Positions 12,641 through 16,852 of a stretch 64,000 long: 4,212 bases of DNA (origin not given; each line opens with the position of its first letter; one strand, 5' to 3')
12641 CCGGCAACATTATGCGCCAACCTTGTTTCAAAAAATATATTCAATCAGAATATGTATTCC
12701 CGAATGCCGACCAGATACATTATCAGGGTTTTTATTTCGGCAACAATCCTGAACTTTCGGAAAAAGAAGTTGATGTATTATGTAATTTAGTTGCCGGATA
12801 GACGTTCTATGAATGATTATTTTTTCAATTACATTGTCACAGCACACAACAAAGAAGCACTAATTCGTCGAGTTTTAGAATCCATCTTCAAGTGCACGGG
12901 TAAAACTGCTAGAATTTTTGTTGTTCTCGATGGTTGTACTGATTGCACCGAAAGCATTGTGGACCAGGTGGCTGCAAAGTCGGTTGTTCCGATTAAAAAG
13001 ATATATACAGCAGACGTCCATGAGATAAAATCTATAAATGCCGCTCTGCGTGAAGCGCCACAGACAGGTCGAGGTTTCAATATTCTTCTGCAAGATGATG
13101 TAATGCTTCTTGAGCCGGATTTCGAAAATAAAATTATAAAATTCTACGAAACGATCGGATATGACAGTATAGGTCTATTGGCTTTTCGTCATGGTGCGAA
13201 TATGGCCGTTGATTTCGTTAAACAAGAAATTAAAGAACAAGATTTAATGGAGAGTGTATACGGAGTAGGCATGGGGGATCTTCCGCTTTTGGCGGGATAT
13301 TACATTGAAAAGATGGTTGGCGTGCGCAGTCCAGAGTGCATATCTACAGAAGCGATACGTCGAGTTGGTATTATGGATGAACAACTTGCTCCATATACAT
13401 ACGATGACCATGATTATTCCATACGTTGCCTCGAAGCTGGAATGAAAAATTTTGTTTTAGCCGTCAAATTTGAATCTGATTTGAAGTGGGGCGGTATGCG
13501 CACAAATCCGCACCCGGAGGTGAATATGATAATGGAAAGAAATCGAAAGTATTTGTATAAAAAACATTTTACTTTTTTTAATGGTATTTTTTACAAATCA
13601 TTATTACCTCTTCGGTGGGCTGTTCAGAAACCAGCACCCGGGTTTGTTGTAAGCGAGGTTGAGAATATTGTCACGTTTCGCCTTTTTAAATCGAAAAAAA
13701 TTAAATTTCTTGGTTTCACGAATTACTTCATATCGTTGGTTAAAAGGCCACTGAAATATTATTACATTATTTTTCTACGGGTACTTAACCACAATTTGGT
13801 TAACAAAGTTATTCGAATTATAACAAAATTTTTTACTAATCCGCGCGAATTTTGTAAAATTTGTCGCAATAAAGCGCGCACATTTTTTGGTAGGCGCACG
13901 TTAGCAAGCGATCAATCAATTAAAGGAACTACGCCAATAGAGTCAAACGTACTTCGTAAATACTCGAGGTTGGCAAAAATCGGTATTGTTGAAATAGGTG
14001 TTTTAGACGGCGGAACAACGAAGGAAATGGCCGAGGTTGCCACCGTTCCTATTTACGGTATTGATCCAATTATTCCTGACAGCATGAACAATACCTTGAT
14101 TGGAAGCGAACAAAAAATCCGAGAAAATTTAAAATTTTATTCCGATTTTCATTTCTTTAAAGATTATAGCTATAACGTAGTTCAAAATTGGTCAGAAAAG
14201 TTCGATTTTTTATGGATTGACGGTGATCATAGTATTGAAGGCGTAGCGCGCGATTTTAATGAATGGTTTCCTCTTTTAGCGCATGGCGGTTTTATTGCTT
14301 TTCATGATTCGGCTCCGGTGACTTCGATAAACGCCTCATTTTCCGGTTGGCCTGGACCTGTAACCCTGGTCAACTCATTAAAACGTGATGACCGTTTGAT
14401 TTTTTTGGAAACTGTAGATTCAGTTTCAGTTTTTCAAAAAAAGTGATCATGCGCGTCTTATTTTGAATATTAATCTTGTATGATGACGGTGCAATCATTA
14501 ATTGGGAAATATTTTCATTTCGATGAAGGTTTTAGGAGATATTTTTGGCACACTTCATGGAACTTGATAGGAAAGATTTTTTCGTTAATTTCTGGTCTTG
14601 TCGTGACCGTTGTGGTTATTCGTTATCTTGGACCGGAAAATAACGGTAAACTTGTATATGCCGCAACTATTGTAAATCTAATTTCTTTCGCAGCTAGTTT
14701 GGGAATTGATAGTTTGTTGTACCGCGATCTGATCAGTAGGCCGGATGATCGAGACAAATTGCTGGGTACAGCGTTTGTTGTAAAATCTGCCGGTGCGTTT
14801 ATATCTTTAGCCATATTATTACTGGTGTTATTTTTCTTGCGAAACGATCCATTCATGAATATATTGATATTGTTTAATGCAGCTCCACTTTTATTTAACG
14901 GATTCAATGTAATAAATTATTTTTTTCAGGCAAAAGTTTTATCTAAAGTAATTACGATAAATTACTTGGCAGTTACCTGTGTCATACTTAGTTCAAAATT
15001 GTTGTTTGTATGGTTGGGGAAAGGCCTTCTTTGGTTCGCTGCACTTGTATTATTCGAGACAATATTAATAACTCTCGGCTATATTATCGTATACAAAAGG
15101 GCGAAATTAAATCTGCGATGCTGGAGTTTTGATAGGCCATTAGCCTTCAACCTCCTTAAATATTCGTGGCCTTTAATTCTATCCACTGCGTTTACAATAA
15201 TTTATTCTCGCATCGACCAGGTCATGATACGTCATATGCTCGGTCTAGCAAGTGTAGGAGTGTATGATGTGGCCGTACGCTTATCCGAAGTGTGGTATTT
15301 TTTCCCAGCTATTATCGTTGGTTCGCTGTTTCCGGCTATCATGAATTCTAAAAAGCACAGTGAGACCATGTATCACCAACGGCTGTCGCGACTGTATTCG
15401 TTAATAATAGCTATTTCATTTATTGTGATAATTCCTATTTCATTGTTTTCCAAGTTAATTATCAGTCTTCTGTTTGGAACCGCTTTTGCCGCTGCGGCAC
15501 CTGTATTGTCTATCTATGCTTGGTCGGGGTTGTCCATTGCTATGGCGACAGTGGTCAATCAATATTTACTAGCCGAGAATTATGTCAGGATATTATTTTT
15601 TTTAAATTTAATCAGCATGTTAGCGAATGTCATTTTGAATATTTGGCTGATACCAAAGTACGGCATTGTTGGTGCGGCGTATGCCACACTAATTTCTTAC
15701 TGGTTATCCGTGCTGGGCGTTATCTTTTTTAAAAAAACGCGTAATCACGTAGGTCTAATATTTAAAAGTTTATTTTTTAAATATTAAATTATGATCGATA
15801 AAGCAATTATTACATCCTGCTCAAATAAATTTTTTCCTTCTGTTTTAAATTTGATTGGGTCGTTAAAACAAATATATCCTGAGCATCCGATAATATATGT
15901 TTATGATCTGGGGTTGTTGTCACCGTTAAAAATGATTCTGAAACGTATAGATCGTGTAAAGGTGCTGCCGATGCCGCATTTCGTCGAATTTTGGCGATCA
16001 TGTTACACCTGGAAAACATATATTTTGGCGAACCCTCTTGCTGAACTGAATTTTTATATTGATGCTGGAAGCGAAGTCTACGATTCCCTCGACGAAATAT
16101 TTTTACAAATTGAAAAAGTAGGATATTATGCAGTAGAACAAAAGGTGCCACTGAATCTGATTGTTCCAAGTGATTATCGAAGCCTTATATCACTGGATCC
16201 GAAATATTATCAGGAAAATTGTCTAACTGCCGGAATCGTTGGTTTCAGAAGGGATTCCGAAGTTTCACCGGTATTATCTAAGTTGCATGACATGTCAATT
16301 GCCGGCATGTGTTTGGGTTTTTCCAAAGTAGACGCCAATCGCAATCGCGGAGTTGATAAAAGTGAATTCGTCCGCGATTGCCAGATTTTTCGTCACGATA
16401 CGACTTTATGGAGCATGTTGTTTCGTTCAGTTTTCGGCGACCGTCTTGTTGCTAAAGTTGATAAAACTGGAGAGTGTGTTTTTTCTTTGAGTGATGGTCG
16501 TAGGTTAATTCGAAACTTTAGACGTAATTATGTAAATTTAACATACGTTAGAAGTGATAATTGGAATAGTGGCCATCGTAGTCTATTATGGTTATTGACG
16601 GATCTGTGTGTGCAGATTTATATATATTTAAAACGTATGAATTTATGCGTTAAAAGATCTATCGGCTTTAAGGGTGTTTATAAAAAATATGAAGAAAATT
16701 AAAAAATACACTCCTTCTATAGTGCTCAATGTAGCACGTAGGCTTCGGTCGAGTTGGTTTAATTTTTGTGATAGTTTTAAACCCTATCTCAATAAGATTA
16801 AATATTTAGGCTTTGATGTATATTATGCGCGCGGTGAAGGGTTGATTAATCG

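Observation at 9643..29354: A ~20-kb glycan locus with five methyltransferase domains, pointing to a heavily methylated deoxy-sugar glycan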

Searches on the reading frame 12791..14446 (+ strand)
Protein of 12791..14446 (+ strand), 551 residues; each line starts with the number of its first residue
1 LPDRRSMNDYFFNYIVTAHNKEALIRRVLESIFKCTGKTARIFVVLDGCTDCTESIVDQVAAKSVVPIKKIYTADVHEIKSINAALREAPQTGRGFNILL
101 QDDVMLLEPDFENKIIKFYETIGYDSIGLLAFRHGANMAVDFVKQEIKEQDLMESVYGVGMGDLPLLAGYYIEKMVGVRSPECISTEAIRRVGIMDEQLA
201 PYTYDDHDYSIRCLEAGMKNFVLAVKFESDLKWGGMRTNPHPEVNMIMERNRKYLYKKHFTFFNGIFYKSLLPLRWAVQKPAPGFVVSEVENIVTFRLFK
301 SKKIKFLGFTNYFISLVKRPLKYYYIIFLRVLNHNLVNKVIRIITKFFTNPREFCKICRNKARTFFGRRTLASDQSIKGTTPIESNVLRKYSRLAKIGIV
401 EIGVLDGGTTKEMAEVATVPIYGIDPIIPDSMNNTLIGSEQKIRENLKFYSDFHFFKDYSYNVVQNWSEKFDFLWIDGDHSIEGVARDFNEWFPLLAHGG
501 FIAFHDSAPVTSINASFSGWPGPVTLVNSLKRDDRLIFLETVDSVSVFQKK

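Call 3: search_protein_families(library=pfam, proteins=[window:12791-14446:+])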
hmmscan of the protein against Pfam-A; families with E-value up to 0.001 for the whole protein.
window:12791-14446:+ (551 aa): 3 families
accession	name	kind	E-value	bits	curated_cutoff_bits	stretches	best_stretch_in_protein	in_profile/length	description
PF13578.12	Methyltransf_24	-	1.7e-13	51.8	26.3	1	400-506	1-104/105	Methyltransferase domain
PF00535.33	Glycos_transf_2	-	2.1e-07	31.5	23.3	1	15-137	3-121/168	Glycosyl transferase family 2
PF13641.12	Glyco_tranf_2_3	-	4e-06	27.4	27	1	15-223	6-204/230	Glycosyltransferase like family 2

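Call 7: search_protein_families(library=ncbifam, proteins=[window:12791-14446:+], max_evalue=0.01)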
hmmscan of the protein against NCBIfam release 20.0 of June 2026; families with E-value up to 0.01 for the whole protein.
window:12791-14446:+ (551 aa): 0 families

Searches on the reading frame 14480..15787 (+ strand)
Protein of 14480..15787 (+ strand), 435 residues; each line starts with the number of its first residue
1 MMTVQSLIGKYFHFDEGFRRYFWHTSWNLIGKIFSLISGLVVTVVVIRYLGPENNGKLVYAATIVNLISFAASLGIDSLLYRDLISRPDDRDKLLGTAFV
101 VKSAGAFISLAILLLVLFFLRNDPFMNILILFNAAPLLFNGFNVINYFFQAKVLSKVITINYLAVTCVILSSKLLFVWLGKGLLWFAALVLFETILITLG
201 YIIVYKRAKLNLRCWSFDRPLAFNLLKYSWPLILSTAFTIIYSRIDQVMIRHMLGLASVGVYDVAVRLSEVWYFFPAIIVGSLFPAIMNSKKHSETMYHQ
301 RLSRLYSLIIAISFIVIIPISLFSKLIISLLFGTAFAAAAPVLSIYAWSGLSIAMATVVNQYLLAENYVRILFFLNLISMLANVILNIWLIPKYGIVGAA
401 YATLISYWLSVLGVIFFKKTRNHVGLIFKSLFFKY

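Call 3: search_protein_families(library=pfam, proteins=[window:14480-15787:+])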
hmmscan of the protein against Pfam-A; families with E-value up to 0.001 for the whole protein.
window:14480-15787:+ (435 aa): 4 families
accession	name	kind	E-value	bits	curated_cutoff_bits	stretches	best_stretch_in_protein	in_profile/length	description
PF01943.22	Polysacc_synt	-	6e-22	78.8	28.2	1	25-288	5-271/274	Polysaccharide biosynthesis protein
PF13440.11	Polysacc_synt_3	-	5e-16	59.2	23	1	45-340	1-292/293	Polysaccharide biosynthesis protein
PF03023.19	MurJ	-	1.2e-09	37.8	27.4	1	167-419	140-400/451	Lipid II flippase MurJ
PF01554.23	MatE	-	8.3e-06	26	24.9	1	231-389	1-161/161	MatE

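Call 7: search_protein_families(library=ncbifam, proteins=[window:14480-15787:+], max_evalue=0.01)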
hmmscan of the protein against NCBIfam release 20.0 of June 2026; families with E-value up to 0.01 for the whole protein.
window:14480-15787:+ (435 aa): 6 families
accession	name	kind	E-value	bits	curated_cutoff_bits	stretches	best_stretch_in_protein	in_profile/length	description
NF041871.1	Wzx_EPS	equivalog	4e-14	52.2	800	1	40-410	21-394/492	exopolysaccharide biosynthesis flippase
NF050818.1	PolSacchBiosHfsF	equivalog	2.7e-11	43.2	700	1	35-419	16-404/468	polysaccharide biosynthesis protein HfsF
TIGR00797.1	matE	subfamily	2.7e-09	36.4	147.4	1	231-423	1-197/396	MATE family efflux transporter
NF007773.0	PRK10459.1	equivalog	2.9e-05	23.2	273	1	26-405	12-389/492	MOP flippase family protein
TIGR01695.1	murJ_mviN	equivalog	0.00021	20.1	235.55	1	168-426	167-434/506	murein biosynthesis integral membrane protein MurJ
NF011679.0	PRK15099.1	equivalog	0.00052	19.4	325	1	31-409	13-400/416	lipid III flippase WzxE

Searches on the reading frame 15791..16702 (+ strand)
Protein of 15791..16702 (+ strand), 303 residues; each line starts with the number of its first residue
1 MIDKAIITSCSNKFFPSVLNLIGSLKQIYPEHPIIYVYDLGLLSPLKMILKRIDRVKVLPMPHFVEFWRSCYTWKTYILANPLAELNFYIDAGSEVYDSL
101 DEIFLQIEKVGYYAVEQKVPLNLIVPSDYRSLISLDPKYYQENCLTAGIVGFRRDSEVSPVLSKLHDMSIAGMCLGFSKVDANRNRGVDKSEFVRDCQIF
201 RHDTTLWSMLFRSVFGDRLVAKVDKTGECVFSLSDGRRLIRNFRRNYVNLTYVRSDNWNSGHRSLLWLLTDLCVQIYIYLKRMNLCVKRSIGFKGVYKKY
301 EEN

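Call 3: search_protein_families(library=pfam, proteins=[window:15791-16702:+])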
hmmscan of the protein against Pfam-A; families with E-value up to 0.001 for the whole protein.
window:15791-16702:+ (303 aa): 0 families

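Call 7: search_protein_families(library=ncbifam, proteins=[window:15791-16702:+], max_evalue=0.01)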
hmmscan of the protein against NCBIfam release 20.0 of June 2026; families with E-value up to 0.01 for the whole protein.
window:15791-16702:+ (303 aa): 0 families

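Call 36: search_protein_families(library=pfam, proteins=[window:15791-16702:+], max_evalue=1)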
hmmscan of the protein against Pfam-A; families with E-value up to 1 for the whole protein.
window:15791-16702:+ (303 aa): 1 family
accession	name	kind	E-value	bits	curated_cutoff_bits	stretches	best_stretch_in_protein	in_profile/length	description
PF07801.16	DUF1647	-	0.0098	16.1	25.7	1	6-80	64-141/141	Protein of unknown function (DUF1647)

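Call 60: find_homologous_proteins(query=window:15791-16699:+)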
Query window:15791-16699:+ (303 aa): 140 proteins with E <= 0.001 among 1376 candidates; the best 120 are listed.
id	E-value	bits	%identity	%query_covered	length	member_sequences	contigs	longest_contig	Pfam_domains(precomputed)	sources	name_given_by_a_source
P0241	2.5e-204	695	100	100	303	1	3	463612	-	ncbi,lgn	-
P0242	2.2e-116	407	57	98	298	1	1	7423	-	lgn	-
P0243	7.5e-113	395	58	98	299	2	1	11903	-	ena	-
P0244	2.7e-86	308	50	95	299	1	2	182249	-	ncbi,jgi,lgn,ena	ncbi:MAG: hypothetical protein WC794_02005 [Candidatus Doudnabacteria bacterium]|jgi:hypothetical pr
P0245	4.3e-83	297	48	94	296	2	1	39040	-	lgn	-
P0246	4.0e-82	294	47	95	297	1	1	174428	-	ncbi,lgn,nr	ncbi:MAG: hypothetical protein HY918_01070 [Candidatus Doudnabacteria bacterium]|nr:hypothetical pro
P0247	4.2e-82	294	52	84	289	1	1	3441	-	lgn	-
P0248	4.2e-80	288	51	83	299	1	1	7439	-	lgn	-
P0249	1.2e-79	286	47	93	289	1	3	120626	-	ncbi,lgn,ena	-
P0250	2.3e-79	285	48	94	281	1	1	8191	-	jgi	jgi:hypothetical protein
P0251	5.9e-79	284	46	94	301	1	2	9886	-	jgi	jgi:hypothetical protein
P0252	1.2e-78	283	46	96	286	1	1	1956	-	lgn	-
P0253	1.4e-78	283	50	85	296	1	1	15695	-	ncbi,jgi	ncbi:MAG: hypothetical protein WC860_06010 [Candidatus Margulisiibacteriota bacterium]|jgi:hypotheti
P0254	1.7e-78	282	49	85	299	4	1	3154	-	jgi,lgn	jgi:hypothetical protein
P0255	2.4e-78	282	48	96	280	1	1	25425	-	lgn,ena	-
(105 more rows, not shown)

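Call 61: find_encoding_contigs(protein=P0241, flank=1000, max_places=3)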
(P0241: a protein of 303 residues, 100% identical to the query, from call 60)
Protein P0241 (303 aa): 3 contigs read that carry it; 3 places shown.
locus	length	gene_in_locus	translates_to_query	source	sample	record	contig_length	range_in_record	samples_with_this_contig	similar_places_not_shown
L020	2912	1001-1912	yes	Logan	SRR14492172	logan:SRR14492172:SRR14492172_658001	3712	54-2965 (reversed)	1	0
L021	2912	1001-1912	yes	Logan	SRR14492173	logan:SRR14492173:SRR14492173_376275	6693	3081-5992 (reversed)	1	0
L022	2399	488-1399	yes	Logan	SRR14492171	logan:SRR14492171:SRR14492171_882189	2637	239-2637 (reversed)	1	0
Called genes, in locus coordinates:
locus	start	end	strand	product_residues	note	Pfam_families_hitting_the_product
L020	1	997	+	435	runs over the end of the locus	PF01943:Polysacc_synt, PF13440:Polysacc_synt_3, PF03023:MurJ, PF01554:MatE (weak)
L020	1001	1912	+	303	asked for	-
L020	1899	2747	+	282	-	PF05050:Methyltransf_21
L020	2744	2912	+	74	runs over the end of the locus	?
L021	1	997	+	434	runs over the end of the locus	PF01943:Polysacc_synt, PF13440:Polysacc_synt_3, PF03023:MurJ, PF01554:MatE (weak)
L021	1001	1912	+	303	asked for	-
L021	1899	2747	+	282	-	PF05050:Methyltransf_21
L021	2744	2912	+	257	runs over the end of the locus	PF00535:Glycos_transf_2 (weak)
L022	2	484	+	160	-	?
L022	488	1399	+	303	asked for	-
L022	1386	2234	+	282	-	PF05050:Methyltransf_21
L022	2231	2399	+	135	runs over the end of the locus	?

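Call 70: predict_structure(alignment_id=A2)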
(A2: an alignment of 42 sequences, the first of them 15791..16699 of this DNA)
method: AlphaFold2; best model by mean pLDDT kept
length: 303 residues; sequences in the alignment: 42
mean_pLDDT: 94.7   pTM: 0.92
mean pLDDT of the five models: 94.7, 92.2, 92.1, 91.6, 90.6
residues with pLDDT >= 90: 270; 70-90: 30; 50-70: 3; < 50: 0
segments of 3 or more residues with pLDDT < 50: none
pLDDT, mean of each block of 10 residues (from residue 1): 95 97 98 98 97 98 95 96 99 97 97 96 97 97 97 98 98 96 91 95 97 95 90 91 91 93 90 96 93 80 62
secondary structure, 60 per line:
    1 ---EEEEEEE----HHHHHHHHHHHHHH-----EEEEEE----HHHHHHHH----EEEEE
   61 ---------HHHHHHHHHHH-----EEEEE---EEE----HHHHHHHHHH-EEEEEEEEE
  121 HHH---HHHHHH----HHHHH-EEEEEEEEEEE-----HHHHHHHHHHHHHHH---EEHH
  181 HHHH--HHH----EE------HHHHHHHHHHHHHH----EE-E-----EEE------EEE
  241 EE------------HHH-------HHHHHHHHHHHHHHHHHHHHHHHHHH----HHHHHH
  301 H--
elements in order: E4-10 H15-28 E34-39 H44-51 E56-60 H70-80 E86-90 E94-96 H101-110 E112-120 H127-132 H137-141 E143-153 H159-173 H179-184 H202-215 E229-231 E238-242 H265-290 H295-301
